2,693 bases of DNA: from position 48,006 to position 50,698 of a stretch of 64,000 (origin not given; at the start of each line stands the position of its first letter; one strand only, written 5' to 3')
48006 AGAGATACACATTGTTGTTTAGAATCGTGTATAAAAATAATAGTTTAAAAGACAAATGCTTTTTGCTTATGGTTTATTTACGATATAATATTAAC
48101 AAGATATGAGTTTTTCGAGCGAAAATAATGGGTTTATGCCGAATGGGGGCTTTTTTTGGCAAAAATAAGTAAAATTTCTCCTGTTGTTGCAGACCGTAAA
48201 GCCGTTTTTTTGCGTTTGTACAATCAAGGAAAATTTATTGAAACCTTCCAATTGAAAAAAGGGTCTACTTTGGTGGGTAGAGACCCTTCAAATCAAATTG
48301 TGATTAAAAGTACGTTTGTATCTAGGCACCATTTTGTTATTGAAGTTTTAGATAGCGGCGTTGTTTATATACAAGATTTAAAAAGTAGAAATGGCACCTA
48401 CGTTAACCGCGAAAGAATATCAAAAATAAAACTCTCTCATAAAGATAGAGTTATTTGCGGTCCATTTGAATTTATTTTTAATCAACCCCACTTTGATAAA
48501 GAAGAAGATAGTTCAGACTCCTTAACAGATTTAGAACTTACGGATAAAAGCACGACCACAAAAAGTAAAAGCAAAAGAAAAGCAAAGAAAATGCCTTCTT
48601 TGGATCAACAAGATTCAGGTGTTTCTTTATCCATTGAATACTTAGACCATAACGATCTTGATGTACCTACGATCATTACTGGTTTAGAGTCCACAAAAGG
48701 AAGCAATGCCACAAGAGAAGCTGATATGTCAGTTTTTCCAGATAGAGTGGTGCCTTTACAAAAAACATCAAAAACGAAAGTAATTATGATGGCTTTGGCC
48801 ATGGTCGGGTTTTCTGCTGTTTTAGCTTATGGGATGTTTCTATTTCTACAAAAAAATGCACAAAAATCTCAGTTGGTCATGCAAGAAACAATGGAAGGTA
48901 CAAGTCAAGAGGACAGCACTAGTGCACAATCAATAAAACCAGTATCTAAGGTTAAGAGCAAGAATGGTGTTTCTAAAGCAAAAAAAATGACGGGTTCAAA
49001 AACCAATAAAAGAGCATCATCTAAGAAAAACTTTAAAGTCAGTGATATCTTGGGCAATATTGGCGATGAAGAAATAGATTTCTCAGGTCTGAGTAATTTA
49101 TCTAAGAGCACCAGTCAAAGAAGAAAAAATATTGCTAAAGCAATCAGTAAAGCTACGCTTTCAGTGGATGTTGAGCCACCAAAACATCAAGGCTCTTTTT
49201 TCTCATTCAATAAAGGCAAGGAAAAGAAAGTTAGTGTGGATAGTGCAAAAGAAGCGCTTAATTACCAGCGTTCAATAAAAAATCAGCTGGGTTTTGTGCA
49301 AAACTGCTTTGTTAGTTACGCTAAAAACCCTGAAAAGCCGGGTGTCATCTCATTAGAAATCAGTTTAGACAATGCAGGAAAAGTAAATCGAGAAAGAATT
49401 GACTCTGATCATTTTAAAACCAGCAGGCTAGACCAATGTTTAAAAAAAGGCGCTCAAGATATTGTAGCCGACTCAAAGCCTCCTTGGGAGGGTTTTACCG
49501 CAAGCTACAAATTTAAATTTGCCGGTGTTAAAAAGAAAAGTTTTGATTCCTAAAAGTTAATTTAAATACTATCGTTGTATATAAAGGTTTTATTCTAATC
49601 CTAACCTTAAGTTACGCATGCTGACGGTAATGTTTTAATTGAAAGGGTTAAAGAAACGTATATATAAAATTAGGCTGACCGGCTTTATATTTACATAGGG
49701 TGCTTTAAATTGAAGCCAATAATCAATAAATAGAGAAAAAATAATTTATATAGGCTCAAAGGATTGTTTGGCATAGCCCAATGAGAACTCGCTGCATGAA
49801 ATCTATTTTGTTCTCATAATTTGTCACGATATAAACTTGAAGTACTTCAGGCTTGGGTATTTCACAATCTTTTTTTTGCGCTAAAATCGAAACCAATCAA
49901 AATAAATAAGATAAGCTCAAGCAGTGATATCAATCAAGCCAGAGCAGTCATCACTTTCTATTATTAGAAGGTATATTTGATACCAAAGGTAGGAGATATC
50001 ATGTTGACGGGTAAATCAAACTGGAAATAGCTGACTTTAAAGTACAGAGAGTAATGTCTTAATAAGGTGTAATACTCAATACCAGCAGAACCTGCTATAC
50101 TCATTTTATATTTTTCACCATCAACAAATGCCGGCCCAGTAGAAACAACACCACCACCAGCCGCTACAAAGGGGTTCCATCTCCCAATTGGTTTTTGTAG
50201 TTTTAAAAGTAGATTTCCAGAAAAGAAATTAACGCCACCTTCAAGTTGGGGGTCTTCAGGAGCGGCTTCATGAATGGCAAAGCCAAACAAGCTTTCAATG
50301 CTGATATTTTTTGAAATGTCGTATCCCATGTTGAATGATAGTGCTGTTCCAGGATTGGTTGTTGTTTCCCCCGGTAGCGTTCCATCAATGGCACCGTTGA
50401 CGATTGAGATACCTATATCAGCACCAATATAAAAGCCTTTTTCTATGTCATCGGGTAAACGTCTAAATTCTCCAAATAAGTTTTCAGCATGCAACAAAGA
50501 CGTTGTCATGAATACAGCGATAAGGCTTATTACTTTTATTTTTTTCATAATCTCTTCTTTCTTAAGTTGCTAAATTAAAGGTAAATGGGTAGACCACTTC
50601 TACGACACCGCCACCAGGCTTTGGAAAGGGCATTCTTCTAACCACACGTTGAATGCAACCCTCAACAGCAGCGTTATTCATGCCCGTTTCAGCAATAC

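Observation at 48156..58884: Glt/Agl-like gliding-motility envelope complex locus with tight translational coupling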

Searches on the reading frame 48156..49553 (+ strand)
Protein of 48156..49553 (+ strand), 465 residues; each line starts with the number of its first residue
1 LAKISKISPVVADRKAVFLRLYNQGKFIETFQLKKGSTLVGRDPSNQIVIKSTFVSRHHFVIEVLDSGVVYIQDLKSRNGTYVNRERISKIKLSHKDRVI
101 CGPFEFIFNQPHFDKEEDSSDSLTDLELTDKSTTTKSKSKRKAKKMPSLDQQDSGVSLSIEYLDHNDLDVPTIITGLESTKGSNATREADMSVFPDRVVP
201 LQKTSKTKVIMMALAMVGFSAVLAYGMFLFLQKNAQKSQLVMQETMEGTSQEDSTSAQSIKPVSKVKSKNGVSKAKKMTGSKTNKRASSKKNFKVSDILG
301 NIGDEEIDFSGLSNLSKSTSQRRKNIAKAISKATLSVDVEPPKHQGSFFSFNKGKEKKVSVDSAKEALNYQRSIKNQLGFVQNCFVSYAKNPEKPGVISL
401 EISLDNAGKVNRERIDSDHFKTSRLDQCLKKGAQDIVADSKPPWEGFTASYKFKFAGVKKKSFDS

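Call 4: search_protein_families(library=pfam, proteins=[window:48156-49553:+], max_evalue=0.1)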
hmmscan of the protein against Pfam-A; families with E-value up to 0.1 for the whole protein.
window:48156-49553:+ (465 aa): 3 families
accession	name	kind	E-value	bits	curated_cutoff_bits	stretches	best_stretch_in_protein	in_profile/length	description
PF00498.31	FHA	-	1.6e-19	70.5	20.7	1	39-99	2-64/67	FHA domain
PF16697.10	Yop-YscD_cpl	-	8e-15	55.3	33.2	1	30-111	11-93/94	Inner membrane component of T3SS, cytoplasmic domain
PF15141.11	UQCC3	-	0.0084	16.5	33.6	1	209-256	6-53/87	Ubiquinol-cytochrome-c reductase complex assembly factor 3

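Call 5: search_protein_families(library=ncbifam, proteins=[window:48156-49553:+], max_evalue=0.1)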
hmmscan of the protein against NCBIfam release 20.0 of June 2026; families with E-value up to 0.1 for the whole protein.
window:48156-49553:+ (465 aa): 6 families
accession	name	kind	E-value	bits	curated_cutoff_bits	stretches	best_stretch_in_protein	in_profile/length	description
NF049868.1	FhaB_Rv0019c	equivalog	1.7e-12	47.7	125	1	29-91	79-140/158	FHA domain-containing protein FhaB/FipA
NF041660.2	oxygluDhInhib_OdhI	equivalog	3.1e-11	43.2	200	1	30-108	50-127/130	oxoglutarate dehydrogenase inhibitor Odhl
NF033760.1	gliding_GltG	equivalog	4.1e-09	35.5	650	1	18-109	6-97/650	adventurous gliding motility protein GltG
NF052573.1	HisKinEspAMyxo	equivalog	6e-09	34.5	1400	1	29-103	39-113/755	serine histidine kinase EspA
NF033768.1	myxo_SS_tail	domain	3.8e-07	30.1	40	1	371-455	7-91/92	AgmX/PglI C-terminal domain-containing protein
NF052403.1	ESX1TransRegEspM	equivalog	0.00011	21.2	550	1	24-102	17-93/367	ESX-1 type VII secretion system transcriptional regulator EspM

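Call 28: find_homologous_proteins(query=window:48156-49553:+, max_evalue=0.001)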
Query window:48156-49553:+ (465 aa): 28 proteins with E <= 0.001 among 6933 candidates.
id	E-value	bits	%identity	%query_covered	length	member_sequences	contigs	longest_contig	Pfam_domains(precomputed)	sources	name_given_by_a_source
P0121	1.5e-296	1001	100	100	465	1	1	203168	PF00498.32,PF16697.11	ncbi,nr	ncbi:FHA domain-containing protein [bacterium]|nr:FHA domain-containing protein [bacterium]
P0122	2.2e-237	806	80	100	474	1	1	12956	PF00498.32,PF16697.11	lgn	-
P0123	3.2e-236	802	79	100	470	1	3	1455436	PF00498.32,PF16697.11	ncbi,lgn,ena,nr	ncbi:MAG TPA: FHA domain-containing protein [Oligoflexia bacterium]|nr:FHA domain-containing protein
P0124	2.7e-55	206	30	98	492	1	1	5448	PF00498.32,PF16697.11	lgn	-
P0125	8.1e-55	205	33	96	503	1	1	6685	PF00498.32,PF16697.11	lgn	-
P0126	4.4e-50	189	30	98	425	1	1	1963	PF00498.32,PF16697.11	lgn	-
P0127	7.4e-45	172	31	95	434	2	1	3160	PF00498.32,PF16697.11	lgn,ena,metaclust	metaclust:\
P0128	5.1e-44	169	30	99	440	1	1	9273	PF00498.32,PF16697.11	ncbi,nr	ncbi:MAG: FHA domain-containing protein [Bdellovibrionales bacterium]|nr:FHA domain-containing prote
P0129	6.9e-42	162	27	95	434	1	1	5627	PF00498.32,PF16697.11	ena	-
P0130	2.5e-39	154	26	95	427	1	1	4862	PF00498.32,PF16697.11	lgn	-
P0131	5.7e-13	67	43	15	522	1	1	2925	PF13365.13,PF00498.32,PF16697.11,PF00089.33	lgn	-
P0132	8.4e-13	66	39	20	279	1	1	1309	PF00498.32,PF16697.11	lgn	-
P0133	7.4e-12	63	38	18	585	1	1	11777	PF00498.32,PF16697.11,PF01464.26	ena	-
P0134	1.2e-8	53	35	21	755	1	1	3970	PF00498.32,PF01061.30,PF00005.34,PF16697.11,PF02463.26,PF12698.14,PF13304.13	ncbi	-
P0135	1.3e-5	43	39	12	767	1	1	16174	PF00498.32,PF01061.30,PF00005.34,PF16697.11,PF12698.14,PF13304.13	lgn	-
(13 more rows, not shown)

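Call 29: find_encoding_contigs(protein=P0121, flank=1000, max_places=3)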
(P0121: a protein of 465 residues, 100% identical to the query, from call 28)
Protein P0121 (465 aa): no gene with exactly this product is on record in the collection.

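Call 30: find_encoding_contigs(protein=P0123, flank=10000, max_places=2)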
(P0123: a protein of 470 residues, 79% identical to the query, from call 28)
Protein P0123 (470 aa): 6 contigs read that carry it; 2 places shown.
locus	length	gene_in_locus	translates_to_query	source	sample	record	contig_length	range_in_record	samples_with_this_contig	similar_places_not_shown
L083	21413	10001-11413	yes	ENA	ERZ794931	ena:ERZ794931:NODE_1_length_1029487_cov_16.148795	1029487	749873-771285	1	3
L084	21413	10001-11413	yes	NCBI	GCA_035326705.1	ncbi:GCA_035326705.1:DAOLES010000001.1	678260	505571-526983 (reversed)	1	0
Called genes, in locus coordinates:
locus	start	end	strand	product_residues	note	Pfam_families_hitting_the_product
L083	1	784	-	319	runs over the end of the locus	PF00490:ALAD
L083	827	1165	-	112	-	PF11969:DcpS_C, PF01230:HIT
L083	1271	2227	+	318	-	PF01641:SelR, PF01625:PMSR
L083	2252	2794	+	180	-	-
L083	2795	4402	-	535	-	PF05787:PhoX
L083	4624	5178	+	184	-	PF00578:AhpC-TSA, PF08534:Redoxin, PF13905:Thioredoxin_8 (weak)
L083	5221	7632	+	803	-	-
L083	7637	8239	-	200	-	PF00588:SpoU_methylase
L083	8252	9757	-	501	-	PF00342:PGI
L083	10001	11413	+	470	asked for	PF16697:Yop-YscD_cpl, PF00498:FHA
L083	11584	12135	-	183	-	PF13505:OMP_b-brl (weak)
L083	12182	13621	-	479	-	-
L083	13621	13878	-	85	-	-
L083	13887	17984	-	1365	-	PF07719:TPR_2 (faint), PF13174:TPR_6 (faint), PF13181:TPR_8 (faint), PF13428:TPR_14 (faint), PF13414:TPR_11 (weak), PF00515:TPR_1 (weak), PF13424:TPR_12 (weak), PF14559:TPR_19, +9 more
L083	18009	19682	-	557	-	PF13432:TPR_16 (faint), PF12895:ANAPC3 (weak), PF14559:TPR_19 (faint)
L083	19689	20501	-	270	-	-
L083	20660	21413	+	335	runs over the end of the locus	PF01171:ATP_bind_3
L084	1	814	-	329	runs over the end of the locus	PF00490:ALAD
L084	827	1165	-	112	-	PF11969:DcpS_C, PF01230:HIT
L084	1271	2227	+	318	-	PF01641:SelR, PF01625:PMSR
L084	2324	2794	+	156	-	-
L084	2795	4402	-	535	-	PF05787:PhoX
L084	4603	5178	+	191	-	PF00578:AhpC-TSA, PF08534:Redoxin, PF13905:Thioredoxin_8 (weak)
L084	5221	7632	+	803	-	-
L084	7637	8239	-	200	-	PF00588:SpoU_methylase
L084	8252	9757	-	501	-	PF00342:PGI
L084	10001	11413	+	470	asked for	PF16697:Yop-YscD_cpl, PF00498:FHA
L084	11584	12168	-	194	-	PF13505:OMP_b-brl (weak)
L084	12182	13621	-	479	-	-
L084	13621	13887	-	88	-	-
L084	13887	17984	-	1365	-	PF07719:TPR_2 (faint), PF13174:TPR_6 (faint), PF13181:TPR_8 (faint), PF13428:TPR_14 (faint), PF13414:TPR_11 (weak), PF00515:TPR_1 (weak), PF13424:TPR_12 (weak), PF14559:TPR_19, +9 more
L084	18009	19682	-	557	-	PF13432:TPR_16 (faint), PF12895:ANAPC3 (weak), PF14559:TPR_19 (faint)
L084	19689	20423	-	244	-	-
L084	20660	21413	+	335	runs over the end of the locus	PF01171:ATP_bind_3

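Call 51: predict_structure(alignment_id=A3)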
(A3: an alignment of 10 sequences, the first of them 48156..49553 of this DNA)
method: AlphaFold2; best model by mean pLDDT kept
length: 465 residues; sequences in the alignment: 10
mean_pLDDT: 56.2   pTM: 0.30
mean pLDDT of the five models: 56.2, 53.8, 53.8, 53.1, 51.8
residues with pLDDT >= 90: 19; 70-90: 159; 50-70: 49; < 50: 238
segments of 3 or more residues with pLDDT < 50: 1-14, 42-57, 113-204, 242-335, 343-359, 461-465
pLDDT, mean of each block of 10 residues (from residue 1): 30 58 72 64 38 47 75 77 85 86 77 42 29 28 32 33 31 34 38 36 58 82 84 64 42 33 32 32 32 41 38 37 34 49 40 39 72 84 86 84 88 86 91 88 83 75 41
secondary structure, 60 per line:
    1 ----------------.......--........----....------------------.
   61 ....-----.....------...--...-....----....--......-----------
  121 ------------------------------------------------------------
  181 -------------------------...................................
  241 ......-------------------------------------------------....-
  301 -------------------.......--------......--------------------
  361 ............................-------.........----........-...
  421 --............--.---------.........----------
elements in order: E17-23 E26-33 E38-41 E60-64 E70-74 E81-83 E86-88 E90-93 E98-101 E104-109 H206-246 H296-299 H320-326 E335-340 H361-388 E396-404 E409-416 H423-434 E447-455

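Call 54: fold_search(model_id=the predicted structure, library=pdb)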
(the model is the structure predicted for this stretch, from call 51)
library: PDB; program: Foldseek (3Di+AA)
matches with E <= 10: 566; with E <= 0.001: 61
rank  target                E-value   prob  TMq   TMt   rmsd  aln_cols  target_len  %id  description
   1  2lc1_MODEL_1_A        3.4e-07  1.00  0.18  0.72   3.9        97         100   33  Rv0020c_FHA Structure (released 2011-11-02)
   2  3poa_A                9.6e-07  1.00  0.17  0.73   4.2        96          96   33  Structural and functional analysis of phosphothreonine-dependent FHA domain interactions (released 2011-01-26)
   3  3po8                  1.0e-06  1.00  0.17  0.73   4.2        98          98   32  Structural and functional analysis of phosphothreonine-dependent FHA domain interactions (released 2011-01-26)
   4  3gqs_A                1.1e-06  1.00  0.18  0.76   3.9        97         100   29  Crystal structure of the FHA domain of CT664 protein from Chlamydia trachomatis (released 2009-04-07)
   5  3gqs_B                1.4e-06  1.00  0.18  0.75   3.9        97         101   29  Crystal structure of the FHA domain of CT664 protein from Chlamydia trachomatis (released 2009-04-07)
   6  8p5x_G                2.2e-06  1.00  0.17  0.71   4.1        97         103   28  Single particle cryo-EM structure of the complex between Corynebacterium glutamicum homohexameric 2-oxoglutarate dehyd (released 2023-08-16)
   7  6i2q_B                3.2e-06  1.00  0.17  0.74   4.1        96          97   31  Crystal structure of the wild-type SucA domain of Mycobacterium smegmatis KGD (alpha-ketoglutarate decarboxylase), in  (released 2019-05-22)
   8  6i2p_E                3.9e-06  1.00  0.18  0.70   4.5       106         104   26  Crystal structure of the Mycobacterium tuberculosis PknB kinase domain (L33E mutant) in complex with its substrate Gar (released 2019-05-22)
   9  3oun_A                4.3e-06  1.00  0.17  0.75   4.3        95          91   33  Crystal structure of the FhaA FHA domain complexed with the intracellular domain of Rv3910 (released 2012-02-08)
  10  6i2r_B                4.9e-06  1.00  0.17  0.76   4.2        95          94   32  Crystal structure of the SucA domain of Mycobacterium smegmatis KGD (alpha-ketoglutarate decarboxylase), mutant R802A, (released 2019-05-22)
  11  7rj3_B                6.9e-06  1.00  0.18  0.70   4.3       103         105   26  Crystal Structure of the Forkhead Associated (FHA) Domain of the Glycogen Accumulation Regulator (GarA) from Mycobacte (released 2021-07-28)
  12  1r21_MODEL_1_A        6.9e-06  1.00  0.18  0.69   4.2        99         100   23  Solution Structure of human Ki67 FHA Domain (released 2003-12-30)
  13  7rj3_C                8.2e-06  1.00  0.17  0.71   4.1        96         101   28  Crystal Structure of the Forkhead Associated (FHA) Domain of the Glycogen Accumulation Regulator (GarA) from Mycobacte (released 2021-07-28)
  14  8p5r_G                9.2e-06  1.00  0.17  0.73   4.2        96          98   31  Crystal structure of full-length, homohexameric 2-oxoglutarate dehydrogenase KGD from Mycobacterium smegmatis in compl (released 2023-08-16)
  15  2ff4_A                1.0e-05  1.00  0.17  0.20   4.3        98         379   34  Mycobacterium tuberculosis EmbR in complex with low affinity phosphopeptide (released 2006-01-24)
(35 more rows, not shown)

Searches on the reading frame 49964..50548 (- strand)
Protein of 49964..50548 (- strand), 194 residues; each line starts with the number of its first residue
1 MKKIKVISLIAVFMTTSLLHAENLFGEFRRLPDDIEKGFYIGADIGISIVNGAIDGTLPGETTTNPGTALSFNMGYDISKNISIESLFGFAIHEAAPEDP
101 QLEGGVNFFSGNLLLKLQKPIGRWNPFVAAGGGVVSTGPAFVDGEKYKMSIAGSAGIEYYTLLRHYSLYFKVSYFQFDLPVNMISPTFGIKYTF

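Call 4: search_protein_families(library=pfam, proteins=[window:49964-50548:-], max_evalue=0.1)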
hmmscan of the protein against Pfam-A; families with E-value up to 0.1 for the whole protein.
window:49964-50548:- (194 aa): 2 families
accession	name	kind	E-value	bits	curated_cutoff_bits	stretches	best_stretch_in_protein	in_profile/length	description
PF13505.12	OMP_b-brl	-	6.1e-06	27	28.7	1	34-177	17-155/175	Outer membrane protein beta-barrel domain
PF09411.16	PagL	-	0.0069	17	23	0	74-137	11-72/136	Lipid A 3-O-deacylase (PagL)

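Call 5: search_protein_families(library=ncbifam, proteins=[window:49964-50548:-], max_evalue=0.1)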
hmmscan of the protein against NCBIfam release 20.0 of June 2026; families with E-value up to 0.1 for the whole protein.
window:49964-50548:- (194 aa): 3 families
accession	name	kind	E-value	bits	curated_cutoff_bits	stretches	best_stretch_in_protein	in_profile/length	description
NF033755.1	gliding_CglE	equivalog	7.6e-20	71.5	70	1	34-194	1-172/172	adventurous gliding motility protein CglE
NF052636.1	Rick_Adr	subfamily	0.00012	21.8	210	1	1-94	1-83/224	adhesin Adr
NF033908.1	AcfA_fam_omp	subfamily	0.018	14.4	100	0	10-85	7-71/217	AcfA family outer membrane beta-barrel protein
